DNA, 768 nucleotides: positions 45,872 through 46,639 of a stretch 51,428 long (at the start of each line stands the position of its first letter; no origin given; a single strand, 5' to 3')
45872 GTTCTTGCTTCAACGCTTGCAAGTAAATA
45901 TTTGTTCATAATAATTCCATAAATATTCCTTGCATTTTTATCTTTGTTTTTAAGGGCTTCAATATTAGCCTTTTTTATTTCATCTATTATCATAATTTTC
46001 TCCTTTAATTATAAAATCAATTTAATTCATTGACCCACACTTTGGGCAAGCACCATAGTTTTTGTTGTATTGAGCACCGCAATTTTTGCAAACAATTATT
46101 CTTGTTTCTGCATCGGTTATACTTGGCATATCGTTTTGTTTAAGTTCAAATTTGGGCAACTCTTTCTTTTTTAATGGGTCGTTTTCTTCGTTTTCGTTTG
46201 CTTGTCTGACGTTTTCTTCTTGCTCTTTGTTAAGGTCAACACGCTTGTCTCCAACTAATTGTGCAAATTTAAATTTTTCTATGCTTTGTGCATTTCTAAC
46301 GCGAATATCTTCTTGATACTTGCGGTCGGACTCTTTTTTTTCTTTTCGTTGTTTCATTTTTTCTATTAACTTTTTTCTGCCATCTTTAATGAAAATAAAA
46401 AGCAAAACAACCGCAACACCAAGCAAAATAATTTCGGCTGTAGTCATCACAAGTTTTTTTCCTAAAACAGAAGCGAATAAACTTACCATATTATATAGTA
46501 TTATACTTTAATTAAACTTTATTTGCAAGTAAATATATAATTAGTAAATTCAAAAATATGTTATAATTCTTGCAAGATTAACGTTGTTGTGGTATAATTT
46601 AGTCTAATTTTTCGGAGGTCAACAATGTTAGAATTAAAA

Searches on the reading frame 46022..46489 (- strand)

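Call 4: search_protein_families(library=pfam, proteins=[window:46022-46489:-], max_evalue=0.01)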
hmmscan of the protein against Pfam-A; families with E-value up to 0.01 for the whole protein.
window:46022-46489:- (155 aa): 5 families
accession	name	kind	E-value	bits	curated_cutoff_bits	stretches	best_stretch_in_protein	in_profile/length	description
PF18073.7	Zn_ribbon_LapB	-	4.8e-07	29.8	25.7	1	133-155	2-24/28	Rubredoxin metal binding domain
PF13240.11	Zn_Ribbon_1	-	0.00041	20.5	25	1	134-153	2-21/23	zinc-ribbon domain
PF17032.10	Zn_ribbon_15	-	0.0046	18.2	28.9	1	131-152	52-73/73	zinc-ribbon family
PF14599.11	zinc_ribbon_6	-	0.0057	17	27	0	115-155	13-57/59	Zinc-ribbon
PF12773.13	DZR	-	0.0058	17.2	27.3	1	133-152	14-31/45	Double zinc ribbon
